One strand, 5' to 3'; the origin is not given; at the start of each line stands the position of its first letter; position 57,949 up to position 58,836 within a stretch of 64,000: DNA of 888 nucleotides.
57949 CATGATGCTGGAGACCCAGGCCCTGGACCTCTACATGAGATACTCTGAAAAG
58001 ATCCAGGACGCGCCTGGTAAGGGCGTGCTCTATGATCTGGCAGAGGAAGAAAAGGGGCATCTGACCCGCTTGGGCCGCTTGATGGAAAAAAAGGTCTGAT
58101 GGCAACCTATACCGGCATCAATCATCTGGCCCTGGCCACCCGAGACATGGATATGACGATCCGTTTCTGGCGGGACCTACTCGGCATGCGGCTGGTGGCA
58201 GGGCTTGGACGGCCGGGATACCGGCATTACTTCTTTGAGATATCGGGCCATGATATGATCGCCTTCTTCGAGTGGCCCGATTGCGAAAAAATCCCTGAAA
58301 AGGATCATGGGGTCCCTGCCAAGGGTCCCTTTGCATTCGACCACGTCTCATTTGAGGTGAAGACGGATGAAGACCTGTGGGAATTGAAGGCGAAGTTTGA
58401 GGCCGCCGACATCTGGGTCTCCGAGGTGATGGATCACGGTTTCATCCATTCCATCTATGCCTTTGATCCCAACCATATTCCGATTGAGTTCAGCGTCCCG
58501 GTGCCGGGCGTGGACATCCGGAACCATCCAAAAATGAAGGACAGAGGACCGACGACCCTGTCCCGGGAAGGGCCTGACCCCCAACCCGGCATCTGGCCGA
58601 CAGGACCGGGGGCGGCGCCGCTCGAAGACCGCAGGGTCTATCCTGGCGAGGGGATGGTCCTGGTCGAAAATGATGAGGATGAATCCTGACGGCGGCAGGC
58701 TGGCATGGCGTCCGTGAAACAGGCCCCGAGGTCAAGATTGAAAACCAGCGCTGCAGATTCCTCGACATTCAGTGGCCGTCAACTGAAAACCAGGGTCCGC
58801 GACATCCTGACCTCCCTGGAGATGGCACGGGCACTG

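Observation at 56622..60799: Possible chalcogen (S/Se) trafficking operon: TehB-like methyltransferase, Sec-rhodanese/diiron protein, VOC protein, HEAT protein and a split YeeE/YedE pair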

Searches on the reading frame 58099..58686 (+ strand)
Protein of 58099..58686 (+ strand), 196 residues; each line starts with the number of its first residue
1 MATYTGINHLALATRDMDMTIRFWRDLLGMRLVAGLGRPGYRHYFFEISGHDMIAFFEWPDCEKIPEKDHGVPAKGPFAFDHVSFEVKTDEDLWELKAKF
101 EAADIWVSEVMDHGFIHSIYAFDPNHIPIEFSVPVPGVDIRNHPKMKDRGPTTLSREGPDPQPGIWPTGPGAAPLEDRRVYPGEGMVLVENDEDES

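Call 5: search_protein_families(library=pfam, proteins=[window:58099-58686:+], max_evalue=0.01)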
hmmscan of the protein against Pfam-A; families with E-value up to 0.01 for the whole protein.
window:58099-58686:+ (196 aa): 2 families
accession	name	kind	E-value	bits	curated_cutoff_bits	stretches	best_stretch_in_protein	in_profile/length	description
PF00903.31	Glyoxalase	-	8.3e-15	55.7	20.6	1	6-131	1-121/121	Glyoxalase/Bleomycin resistance protein/Dioxygenase superfamily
PF13669.12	Glyoxalase_4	-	0.0065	17.2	27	0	8-105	1-91/109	Glyoxalase/Bleomycin resistance protein/Dioxygenase superfamily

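Call 18: search_protein_families(library=ncbifam, proteins=[window:58099-58686:+], max_evalue=0.001)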
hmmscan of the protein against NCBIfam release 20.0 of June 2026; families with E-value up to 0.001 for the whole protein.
window:58099-58686:+ (196 aa): 13 families
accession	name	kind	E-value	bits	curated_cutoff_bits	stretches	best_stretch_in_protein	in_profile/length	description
NF000494.1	FosF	exception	1.5e-09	37.9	280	1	5-130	3-108/132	fosfomycin resistance glutathione transferase FosF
NF000495.1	FosK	exception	3.7e-09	36.5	280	1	5-131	3-109/132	fosfomycin resistance glutathione transferase FosK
NF000496.2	Fos_GSH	equivalog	5.5e-08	33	180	1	5-130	3-113/136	fosfomycin resistance glutathione transferase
NF000094.1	354827590_fosA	exception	6.5e-06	26.3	275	1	4-37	2-35/135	FosA family fosfomycin resistance glutathione transferase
NF000221.4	FosA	exception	8.3e-06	25.8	250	1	5-125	3-108/137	FosA family fosfomycin resistance glutathione transferase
NF050075.1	SMU1112c_YaeR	equivalog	1.1e-05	25.7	140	1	6-131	3-123/125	SMU1112c/YaeR family gloxylase I-like metalloprotein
NF033933.0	fosA8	exception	1.5e-05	25.3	300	1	6-35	4-33/138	FosA8 family fosfomycin resistance glutathione transferase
NF000125.1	498180014_fosA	hypoth_equivalog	7.7e-05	22.9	250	1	5-130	4-115/129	Fos family putative thiol transferase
NF051469.1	fosA13_fam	exception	9e-05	22.5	290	0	4-34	2-32/136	FosA13 family fosfomycin resistance glutathione transferase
NF032892.0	fosA7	exception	0.0001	22.4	305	0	6-34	4-32/140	FosA7 family fosfomycin resistance glutathione transferase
NF003152.0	PRK04101.1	equivalog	0.0003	21.1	171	1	5-131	3-116/139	metallothiol transferase FosB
NF000339.2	fos-Crono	exception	0.00031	20.9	275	0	5-34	2-31/134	FosA family fosfomycin resistance glutathione transferase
NF000026.1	154989_fosA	exception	0.00032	20.9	275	0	6-105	4-89/141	FosA/FosA2 family fosfomycin resistance glutathione transferase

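Call 38: search_solved_structures(query=window:58099-58686:+, max_evalue=0.001, show_alignments=1)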
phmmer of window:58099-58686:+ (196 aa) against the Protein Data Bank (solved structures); distinct sequences matched with E-value up to 0.001: 6.
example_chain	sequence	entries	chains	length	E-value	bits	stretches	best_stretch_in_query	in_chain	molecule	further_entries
9u42_A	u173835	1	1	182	1.1e-09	41.6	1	7-131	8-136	Glyoxalase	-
3r4q_A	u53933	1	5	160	1.4e-05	28.1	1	6-127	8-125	Lactoylglutathione lyase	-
1lqk_A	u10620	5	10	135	4.5e-05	26.4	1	4-40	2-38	probable Fosfomycin Resistance Protein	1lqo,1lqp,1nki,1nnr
9e43_A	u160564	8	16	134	4.5e-05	26.4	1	4-40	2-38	Glutathione transferase FosA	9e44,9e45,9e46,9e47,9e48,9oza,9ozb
4nb1_A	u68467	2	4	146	0.00037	23.4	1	6-131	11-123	Metallothiol transferase FosB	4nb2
4nay_A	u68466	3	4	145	0.00038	23.4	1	6-131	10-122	Metallothiol transferase FosB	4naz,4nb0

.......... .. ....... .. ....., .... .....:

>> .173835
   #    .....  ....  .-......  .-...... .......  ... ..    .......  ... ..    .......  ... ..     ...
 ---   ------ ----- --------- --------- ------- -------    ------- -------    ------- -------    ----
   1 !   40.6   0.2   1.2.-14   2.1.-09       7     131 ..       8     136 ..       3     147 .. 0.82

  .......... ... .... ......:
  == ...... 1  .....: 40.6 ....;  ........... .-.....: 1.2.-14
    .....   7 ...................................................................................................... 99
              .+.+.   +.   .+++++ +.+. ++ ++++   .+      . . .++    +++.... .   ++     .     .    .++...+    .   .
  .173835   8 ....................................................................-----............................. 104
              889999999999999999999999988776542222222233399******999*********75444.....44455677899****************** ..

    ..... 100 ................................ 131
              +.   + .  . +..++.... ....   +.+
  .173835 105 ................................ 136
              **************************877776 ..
